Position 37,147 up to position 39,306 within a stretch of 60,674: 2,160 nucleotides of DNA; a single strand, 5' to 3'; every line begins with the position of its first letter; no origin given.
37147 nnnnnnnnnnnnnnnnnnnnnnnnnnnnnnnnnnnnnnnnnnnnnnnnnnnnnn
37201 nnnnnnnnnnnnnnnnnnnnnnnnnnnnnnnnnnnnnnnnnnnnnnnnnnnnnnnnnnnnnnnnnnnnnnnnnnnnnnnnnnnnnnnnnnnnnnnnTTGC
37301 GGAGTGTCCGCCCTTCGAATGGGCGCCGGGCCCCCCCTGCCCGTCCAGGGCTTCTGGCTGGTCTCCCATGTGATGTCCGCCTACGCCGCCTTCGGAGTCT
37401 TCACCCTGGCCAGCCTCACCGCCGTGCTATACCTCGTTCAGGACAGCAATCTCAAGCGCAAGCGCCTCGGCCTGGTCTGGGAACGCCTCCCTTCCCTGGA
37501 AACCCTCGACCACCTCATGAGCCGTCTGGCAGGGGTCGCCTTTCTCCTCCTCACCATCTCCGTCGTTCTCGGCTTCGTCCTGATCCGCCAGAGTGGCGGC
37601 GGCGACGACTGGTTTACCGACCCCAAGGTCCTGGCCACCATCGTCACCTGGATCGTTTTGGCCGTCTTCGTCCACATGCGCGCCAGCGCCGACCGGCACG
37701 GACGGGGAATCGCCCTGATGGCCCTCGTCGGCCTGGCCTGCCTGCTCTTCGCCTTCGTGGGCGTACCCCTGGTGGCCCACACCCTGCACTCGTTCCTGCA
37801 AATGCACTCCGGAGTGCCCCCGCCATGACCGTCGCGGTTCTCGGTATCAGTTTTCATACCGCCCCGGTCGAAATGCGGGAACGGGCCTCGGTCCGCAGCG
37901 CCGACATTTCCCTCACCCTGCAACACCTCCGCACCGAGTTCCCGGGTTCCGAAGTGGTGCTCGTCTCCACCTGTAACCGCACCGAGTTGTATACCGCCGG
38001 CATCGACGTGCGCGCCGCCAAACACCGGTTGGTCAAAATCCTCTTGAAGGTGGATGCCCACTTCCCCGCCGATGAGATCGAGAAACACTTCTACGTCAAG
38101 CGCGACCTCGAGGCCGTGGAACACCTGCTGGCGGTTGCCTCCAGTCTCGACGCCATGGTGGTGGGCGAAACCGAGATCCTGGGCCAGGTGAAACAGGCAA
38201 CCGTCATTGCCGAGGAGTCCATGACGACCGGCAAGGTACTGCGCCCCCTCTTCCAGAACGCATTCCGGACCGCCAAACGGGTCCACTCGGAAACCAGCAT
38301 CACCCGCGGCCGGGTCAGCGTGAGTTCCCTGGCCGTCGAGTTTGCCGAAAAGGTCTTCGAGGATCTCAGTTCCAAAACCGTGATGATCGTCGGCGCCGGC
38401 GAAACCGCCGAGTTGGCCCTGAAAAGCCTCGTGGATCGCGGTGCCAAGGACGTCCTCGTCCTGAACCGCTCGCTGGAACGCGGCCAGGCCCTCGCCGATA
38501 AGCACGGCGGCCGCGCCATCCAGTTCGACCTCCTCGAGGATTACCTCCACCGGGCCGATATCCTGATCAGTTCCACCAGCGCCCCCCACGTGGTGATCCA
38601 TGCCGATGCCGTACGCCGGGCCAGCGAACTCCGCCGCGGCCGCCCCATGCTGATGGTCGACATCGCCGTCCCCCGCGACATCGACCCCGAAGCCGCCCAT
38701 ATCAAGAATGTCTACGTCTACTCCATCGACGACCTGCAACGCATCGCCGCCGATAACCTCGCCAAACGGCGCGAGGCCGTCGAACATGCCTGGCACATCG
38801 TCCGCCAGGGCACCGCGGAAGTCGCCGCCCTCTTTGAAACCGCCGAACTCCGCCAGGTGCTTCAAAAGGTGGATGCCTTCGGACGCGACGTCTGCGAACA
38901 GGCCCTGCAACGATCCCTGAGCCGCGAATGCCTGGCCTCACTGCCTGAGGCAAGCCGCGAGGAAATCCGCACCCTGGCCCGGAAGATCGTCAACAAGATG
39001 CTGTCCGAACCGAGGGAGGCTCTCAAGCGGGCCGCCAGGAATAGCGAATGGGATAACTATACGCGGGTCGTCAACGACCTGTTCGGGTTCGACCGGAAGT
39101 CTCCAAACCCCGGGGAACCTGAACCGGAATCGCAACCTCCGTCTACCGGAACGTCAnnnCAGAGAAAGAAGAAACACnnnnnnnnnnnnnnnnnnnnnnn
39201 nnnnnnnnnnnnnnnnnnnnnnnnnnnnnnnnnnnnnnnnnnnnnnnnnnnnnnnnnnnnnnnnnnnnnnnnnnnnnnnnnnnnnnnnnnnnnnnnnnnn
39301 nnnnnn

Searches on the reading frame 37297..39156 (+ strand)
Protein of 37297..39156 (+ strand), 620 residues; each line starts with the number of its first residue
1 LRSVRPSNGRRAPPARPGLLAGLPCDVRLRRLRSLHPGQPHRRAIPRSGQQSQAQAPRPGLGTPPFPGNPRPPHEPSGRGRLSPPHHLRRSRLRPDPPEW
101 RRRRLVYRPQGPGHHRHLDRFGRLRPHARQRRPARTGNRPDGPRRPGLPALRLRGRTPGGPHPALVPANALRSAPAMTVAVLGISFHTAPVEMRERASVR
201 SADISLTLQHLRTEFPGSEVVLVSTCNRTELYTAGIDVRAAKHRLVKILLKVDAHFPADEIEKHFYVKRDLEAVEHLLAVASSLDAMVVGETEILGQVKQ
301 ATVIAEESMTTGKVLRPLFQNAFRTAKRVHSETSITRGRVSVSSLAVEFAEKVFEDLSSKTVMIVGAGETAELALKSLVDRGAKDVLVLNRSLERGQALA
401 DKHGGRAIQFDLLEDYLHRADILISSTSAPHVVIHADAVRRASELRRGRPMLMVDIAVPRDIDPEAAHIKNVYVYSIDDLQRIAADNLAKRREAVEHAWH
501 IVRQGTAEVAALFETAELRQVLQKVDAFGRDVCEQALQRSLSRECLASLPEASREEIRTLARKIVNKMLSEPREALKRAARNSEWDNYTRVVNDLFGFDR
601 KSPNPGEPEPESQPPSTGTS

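Call 40: search_protein_families(library=pfam, proteins=[window:37297-39156:+], max_evalue=0.00001)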
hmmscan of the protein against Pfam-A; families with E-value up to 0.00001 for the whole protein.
window:37297-39156:+ (620 aa): 3 families
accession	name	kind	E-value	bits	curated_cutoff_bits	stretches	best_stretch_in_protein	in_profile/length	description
PF05201.20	GlutR_N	-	1.5e-45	155.1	27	1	182-333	1-151/151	Glutamyl-tRNAGlu reductase, N-terminal domain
PF01488.26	Shikimate_DH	-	5e-45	153.4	24.3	1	348-483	1-138/138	Shikimate / quinate 5-dehydrogenase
PF00745.25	GlutR_dimer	-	2.9e-13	50.4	22.9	1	498-597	2-98/99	Glutamyl-tRNAGlu reductase, dimerisation domain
